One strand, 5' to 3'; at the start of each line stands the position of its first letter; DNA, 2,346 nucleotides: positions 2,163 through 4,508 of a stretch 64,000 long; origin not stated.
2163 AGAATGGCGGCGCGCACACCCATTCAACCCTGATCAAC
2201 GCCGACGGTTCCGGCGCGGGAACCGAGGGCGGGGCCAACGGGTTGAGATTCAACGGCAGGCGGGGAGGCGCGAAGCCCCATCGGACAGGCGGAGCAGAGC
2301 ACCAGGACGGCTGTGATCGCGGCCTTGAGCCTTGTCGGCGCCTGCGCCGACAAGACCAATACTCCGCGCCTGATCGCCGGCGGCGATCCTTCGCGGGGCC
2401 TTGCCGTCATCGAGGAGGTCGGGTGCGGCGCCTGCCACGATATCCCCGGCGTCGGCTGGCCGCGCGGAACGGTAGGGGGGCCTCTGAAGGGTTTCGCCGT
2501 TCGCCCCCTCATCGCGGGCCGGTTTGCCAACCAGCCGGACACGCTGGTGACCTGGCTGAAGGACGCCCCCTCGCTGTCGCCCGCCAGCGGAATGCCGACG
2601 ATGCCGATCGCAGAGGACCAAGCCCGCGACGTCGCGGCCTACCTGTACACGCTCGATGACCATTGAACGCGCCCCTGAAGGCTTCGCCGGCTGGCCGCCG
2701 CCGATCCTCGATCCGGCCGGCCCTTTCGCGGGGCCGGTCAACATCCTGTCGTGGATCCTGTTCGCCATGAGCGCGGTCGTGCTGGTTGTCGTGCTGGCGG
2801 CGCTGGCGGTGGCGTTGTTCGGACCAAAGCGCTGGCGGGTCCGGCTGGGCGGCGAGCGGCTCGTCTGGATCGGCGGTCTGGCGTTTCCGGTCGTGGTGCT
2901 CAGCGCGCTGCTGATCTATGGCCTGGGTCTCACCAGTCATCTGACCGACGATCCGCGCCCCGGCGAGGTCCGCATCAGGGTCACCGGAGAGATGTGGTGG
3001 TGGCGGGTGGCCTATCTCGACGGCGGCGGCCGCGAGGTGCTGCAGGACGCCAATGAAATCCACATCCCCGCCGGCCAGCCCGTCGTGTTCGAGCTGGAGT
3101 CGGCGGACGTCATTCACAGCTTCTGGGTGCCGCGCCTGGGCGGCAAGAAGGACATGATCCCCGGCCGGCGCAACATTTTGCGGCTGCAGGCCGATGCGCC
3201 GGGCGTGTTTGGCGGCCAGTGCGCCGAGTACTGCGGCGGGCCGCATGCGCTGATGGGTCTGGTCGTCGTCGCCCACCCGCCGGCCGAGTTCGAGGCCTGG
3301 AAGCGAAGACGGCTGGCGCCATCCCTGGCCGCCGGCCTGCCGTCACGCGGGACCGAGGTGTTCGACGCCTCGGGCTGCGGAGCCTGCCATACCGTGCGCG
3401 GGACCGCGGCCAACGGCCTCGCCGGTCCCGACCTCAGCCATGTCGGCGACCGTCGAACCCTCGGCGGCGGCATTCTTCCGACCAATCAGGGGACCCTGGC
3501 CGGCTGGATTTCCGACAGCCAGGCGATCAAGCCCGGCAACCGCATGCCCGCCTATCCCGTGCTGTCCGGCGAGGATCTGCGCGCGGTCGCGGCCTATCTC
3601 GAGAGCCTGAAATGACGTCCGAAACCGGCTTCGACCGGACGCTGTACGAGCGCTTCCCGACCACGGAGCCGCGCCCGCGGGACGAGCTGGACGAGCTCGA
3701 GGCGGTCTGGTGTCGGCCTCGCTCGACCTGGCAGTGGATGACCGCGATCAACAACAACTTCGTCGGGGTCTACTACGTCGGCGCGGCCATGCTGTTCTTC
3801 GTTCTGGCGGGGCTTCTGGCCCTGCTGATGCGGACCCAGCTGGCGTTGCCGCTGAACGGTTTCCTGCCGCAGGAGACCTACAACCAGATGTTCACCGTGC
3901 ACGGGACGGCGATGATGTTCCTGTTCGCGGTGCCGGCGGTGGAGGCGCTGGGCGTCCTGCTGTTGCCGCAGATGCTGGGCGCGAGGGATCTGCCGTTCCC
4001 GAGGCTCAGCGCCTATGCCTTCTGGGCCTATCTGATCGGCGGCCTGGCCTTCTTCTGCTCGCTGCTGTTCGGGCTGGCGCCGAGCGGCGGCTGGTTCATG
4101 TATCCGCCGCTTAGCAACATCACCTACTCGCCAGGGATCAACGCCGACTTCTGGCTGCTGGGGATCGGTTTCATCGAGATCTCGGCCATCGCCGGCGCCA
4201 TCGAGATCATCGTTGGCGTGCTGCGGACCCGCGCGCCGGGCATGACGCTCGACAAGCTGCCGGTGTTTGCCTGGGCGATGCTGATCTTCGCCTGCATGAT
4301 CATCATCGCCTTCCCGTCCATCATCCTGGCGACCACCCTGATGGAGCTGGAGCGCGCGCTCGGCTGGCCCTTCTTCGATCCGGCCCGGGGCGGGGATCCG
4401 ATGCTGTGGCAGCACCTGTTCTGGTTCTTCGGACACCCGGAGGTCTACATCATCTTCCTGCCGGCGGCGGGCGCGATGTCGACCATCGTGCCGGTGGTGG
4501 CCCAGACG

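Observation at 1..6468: Self-contained PQQ dehydrogenase to oxidase electron-transfer module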

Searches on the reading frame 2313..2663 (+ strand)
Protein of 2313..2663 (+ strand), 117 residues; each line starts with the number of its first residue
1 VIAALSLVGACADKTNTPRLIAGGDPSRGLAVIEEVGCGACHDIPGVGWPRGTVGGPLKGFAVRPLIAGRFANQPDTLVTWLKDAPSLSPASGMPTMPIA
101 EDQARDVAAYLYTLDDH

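Call 7: search_protein_families(library=pfam, proteins=[window:2313-2663:+], max_evalue=0.01)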
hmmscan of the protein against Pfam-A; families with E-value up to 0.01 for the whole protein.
window:2313-2663:+ (117 aa): 2 families
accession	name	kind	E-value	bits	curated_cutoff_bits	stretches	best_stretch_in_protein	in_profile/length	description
PF00034.26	Cytochrom_C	-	0.00032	22.4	21.3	1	31-114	6-89/90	Cytochrome c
PF13442.11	Cytochrome_CBB3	-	0.00079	20.1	27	1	27-111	4-68/68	Cytochrome C oxidase, cbb3-type, subunit III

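Call 8: search_protein_families(library=ncbifam, proteins=[window:2313-2663:+], max_evalue=0.01)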
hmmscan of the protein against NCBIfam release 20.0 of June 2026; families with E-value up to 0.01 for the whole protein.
window:2313-2663:+ (117 aa): 1 family
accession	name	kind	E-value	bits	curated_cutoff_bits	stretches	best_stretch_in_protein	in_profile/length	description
TIGR04485.1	thiosulf_SoxX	equivalog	6.3e-05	23.6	61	1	38-114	5-78/78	sulfur oxidation c-type cytochrome SoxX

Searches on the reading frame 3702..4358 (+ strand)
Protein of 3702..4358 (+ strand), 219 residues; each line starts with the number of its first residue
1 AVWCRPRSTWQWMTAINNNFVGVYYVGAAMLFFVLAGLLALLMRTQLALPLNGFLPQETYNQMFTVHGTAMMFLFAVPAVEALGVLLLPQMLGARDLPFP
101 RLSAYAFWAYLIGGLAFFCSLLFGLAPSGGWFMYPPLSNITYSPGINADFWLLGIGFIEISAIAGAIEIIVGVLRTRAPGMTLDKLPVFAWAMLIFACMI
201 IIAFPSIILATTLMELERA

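Call 79: search_solved_structures(query=window:3702-4358:+, max_evalue=0.001, show_alignments=5)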
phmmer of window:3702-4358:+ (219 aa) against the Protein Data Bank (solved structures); distinct sequences matched with E-value up to 0.001: 40.
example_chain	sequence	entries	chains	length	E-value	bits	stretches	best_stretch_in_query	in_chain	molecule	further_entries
7q21_D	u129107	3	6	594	2.9e-45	158.2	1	8-211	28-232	Cytochrome c oxidase subunit 1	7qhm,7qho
9wcx_I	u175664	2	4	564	4.9e-44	154.2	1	10-210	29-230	Cytochrome c oxidase subunit 1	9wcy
8hcr_F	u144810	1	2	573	8.8e-44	153.4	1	10-210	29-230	Probable cytochrome c oxidase subunit 1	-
7rh6_R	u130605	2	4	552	2e-43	152.2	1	10-210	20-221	Cytochrome c oxidase subunit 1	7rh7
7rh5_R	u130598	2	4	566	2.1e-43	152.1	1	10-210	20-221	Cytochrome c oxidase subunit 1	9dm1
6adq_F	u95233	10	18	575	2.1e-43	152.1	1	10-210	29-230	Cytochrome c oxidase subunit 1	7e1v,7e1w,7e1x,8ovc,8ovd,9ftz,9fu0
6hwh_V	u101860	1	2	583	2.7e-43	151.8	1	10-210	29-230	Cytochrome c oxidase subunit 1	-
6koc_A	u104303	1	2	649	1.8e-42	149.1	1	10-218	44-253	AA3-600 quinol oxidase subunit I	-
6kob_A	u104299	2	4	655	1.8e-42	149.1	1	10-218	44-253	AA3-600 quinol oxidase subunit I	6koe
8f68_A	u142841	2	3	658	2.2e-40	142.3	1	11-218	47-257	Cytochrome bo(3) ubiquinol oxidase subunit 1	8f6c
1fft_A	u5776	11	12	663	2.2e-40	142.2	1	11-218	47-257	UBIQUINOL OXIDASE | Cytochrome o ubiquinol oxidase, subunit I | Cytochrome bo(3) ubiquinol oxidase subunit 1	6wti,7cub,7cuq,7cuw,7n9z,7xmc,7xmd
2yev_A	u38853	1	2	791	7.2e-35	124.2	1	9-218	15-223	CYTOCHROME C OXIDASE POLYPEPTIDE I+III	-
9ufb_A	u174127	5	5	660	1.9e-33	119.6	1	11-217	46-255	Cytochrome bo(3) ubiquinol oxidase subunit 1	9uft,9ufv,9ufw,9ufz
6giq_a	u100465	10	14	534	6.9e-28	101.4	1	11-218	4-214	Cytochrome c oxidase subunit 1 | CYTOCHROME C OXIDASE SUBUNIT 1; SYNONYM: CYTOCHROME C OXIDASE POLYPEPTIDE I, COX1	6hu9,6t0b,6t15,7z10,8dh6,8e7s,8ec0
8c8q_A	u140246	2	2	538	1.2e-27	100.6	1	11-207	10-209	Cytochrome c oxidase subunit 1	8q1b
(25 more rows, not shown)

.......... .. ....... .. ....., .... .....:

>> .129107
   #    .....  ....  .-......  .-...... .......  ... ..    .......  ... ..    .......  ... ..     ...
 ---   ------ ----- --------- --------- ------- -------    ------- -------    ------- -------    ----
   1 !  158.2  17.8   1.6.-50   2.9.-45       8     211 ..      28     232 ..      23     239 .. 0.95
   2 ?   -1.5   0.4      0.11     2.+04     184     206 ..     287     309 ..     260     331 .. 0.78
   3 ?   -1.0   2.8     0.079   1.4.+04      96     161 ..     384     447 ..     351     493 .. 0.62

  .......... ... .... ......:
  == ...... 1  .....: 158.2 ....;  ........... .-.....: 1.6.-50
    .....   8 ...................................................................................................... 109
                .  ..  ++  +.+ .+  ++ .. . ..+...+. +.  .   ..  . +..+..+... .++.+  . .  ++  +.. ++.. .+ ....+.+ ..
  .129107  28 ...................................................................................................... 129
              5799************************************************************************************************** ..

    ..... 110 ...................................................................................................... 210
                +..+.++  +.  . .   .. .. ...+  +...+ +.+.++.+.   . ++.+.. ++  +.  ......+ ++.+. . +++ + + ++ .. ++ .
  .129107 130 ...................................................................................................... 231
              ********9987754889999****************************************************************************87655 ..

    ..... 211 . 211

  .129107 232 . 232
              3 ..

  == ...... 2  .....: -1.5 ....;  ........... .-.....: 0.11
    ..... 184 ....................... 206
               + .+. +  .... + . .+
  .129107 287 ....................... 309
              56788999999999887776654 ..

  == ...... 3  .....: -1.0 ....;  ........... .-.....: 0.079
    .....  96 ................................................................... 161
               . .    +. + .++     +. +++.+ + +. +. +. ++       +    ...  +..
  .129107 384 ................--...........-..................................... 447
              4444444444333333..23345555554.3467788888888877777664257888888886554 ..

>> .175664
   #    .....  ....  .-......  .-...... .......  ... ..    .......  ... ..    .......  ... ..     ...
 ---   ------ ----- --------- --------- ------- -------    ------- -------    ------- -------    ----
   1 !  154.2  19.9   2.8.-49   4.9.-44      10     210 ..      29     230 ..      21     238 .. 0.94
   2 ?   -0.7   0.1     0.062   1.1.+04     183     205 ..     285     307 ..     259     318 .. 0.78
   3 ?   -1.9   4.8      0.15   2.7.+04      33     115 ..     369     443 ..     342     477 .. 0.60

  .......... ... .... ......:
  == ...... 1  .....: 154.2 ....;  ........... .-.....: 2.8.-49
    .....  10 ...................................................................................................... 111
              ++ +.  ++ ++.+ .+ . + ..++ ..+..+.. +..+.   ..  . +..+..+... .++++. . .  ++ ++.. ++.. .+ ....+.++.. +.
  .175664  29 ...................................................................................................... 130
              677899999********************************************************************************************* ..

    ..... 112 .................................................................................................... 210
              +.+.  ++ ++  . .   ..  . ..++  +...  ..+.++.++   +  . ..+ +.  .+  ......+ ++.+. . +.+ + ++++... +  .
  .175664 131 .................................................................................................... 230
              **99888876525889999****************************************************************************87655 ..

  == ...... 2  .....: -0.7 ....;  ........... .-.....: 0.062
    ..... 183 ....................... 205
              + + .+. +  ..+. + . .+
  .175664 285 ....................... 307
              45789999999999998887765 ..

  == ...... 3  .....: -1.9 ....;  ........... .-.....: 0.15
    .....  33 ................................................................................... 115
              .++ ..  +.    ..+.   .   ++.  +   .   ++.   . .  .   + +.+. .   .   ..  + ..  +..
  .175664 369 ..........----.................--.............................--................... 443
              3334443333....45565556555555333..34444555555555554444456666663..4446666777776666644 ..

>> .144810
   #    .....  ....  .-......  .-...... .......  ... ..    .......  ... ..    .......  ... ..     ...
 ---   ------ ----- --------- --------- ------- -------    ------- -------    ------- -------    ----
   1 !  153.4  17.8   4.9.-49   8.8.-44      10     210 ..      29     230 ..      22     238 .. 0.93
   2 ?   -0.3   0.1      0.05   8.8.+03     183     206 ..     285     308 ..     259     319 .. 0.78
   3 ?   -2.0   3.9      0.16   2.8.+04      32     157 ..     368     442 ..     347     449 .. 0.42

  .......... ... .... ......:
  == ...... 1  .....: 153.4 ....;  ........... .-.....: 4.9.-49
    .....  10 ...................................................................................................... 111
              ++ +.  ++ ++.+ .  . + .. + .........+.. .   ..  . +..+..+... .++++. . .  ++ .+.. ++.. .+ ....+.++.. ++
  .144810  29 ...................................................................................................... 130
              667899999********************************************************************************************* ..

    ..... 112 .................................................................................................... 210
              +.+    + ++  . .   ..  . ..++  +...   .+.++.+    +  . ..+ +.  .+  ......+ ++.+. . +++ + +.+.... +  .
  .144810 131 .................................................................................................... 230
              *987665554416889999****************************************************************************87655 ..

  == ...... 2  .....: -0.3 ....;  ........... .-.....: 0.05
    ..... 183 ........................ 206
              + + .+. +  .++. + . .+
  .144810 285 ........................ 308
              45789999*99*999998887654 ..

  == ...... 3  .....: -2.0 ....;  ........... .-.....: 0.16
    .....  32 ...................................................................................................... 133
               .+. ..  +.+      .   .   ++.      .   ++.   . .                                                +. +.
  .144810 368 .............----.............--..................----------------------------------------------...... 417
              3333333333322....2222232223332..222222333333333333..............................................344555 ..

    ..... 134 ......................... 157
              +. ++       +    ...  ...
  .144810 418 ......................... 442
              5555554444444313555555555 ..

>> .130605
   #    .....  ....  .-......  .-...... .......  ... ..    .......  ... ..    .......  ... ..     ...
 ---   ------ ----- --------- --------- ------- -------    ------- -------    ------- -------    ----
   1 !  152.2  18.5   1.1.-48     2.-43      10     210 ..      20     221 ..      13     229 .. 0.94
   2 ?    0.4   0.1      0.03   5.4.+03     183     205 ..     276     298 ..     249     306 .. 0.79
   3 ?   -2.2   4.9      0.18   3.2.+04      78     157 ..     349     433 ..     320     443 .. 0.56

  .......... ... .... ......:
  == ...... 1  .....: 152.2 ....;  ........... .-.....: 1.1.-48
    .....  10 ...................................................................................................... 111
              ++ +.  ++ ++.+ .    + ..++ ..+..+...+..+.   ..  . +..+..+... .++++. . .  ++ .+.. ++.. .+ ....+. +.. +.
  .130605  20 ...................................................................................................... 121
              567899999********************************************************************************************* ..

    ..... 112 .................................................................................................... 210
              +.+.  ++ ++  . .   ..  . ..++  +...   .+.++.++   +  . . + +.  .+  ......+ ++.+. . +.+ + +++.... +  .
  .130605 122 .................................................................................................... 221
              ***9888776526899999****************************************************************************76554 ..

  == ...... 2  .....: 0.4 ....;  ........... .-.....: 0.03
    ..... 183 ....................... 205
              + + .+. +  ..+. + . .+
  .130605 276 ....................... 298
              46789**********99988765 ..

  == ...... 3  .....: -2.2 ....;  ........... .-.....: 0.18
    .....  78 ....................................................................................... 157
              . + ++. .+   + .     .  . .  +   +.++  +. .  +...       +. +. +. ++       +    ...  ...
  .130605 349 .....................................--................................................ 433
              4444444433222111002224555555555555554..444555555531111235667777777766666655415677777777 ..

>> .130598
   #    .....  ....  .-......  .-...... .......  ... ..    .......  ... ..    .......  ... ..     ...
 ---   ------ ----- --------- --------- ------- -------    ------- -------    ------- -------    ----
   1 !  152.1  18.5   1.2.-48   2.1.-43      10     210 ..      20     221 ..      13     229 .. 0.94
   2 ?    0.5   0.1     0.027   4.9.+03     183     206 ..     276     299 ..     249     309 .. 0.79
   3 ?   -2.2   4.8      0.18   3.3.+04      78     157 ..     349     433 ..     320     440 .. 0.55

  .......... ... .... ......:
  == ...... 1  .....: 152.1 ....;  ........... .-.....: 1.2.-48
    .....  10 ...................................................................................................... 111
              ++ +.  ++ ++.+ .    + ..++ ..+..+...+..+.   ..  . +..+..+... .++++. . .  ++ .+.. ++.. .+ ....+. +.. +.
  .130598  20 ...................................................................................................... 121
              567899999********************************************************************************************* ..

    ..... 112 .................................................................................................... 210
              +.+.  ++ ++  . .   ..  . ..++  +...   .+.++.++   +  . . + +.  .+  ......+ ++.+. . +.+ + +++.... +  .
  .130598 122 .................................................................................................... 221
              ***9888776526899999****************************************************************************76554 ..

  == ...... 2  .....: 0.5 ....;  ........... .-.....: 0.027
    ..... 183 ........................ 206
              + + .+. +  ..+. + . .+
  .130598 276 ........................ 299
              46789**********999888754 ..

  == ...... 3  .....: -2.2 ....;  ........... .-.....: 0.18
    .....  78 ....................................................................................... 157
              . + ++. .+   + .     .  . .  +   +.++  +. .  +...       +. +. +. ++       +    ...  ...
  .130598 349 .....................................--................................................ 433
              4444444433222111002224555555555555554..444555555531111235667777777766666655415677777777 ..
